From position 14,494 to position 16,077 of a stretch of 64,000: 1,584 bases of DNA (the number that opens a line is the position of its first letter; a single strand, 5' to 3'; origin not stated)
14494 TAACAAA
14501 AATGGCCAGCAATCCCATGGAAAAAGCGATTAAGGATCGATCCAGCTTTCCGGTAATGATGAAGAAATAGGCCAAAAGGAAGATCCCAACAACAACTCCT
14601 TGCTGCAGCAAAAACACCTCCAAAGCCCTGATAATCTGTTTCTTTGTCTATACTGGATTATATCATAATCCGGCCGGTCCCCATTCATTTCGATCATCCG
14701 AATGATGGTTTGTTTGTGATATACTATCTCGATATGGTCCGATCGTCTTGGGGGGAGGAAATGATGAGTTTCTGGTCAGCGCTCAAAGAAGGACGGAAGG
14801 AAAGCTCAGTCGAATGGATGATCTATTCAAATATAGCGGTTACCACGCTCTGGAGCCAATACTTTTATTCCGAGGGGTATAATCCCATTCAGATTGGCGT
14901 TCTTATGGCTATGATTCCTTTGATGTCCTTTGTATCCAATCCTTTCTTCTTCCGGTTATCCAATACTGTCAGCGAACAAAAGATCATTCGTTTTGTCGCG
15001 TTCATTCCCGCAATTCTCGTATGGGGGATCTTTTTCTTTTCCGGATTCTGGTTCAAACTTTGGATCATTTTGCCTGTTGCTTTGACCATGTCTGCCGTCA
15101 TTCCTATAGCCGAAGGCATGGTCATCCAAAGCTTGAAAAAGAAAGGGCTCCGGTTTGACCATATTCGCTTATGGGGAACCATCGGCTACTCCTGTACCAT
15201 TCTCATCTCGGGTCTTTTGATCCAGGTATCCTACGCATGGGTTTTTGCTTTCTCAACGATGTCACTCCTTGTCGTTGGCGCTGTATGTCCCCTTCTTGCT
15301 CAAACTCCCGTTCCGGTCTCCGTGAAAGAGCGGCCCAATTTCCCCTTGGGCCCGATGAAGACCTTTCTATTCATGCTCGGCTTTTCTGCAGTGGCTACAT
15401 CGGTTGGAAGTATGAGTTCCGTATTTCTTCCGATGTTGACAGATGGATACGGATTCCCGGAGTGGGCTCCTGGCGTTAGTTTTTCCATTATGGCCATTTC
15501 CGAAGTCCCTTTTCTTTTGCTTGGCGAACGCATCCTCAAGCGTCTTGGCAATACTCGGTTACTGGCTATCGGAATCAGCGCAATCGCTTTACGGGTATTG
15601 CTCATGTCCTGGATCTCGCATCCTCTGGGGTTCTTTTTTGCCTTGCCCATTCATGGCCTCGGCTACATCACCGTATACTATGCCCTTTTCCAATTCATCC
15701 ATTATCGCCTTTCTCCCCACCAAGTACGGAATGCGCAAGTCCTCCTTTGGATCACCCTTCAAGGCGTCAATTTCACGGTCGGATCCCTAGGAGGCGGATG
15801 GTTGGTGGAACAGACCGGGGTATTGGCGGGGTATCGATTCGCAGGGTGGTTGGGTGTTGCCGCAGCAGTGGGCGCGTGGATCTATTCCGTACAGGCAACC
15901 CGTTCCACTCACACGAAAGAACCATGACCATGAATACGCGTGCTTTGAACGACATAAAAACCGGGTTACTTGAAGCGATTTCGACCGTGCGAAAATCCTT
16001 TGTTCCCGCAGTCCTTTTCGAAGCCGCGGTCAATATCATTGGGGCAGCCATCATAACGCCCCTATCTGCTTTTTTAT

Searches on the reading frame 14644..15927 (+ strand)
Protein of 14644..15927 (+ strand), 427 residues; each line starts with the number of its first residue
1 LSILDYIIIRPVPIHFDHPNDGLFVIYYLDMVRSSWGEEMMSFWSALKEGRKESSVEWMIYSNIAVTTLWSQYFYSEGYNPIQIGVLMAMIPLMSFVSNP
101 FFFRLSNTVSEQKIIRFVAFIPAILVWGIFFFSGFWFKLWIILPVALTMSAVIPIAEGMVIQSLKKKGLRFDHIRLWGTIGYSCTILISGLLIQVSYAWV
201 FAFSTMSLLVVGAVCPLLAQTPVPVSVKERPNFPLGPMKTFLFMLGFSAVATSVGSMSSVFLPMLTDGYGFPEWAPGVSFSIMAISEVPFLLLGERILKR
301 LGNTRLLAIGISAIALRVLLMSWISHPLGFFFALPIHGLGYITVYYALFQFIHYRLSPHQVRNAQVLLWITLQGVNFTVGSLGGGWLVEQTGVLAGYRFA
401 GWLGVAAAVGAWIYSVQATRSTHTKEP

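Call 55: search_protein_families(library=pfam, proteins=[window:14644-15927:+], max_evalue=0.001)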
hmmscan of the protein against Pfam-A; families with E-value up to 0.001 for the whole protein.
window:14644-15927:+ (427 aa): 3 families
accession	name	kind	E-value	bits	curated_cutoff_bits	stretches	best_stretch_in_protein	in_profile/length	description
PF12832.13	MFS_1_like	-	6.1e-31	108.2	25.2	1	70-393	22-367/373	MFS_1 like family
PF07690.21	MFS_1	-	5e-13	49.1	33.4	1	66-361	15-328/347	Major Facilitator Superfamily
PF03825.22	Nuc_H_symport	-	1.2e-10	41.5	25.9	1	56-393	13-367/400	Nucleoside H+ symporter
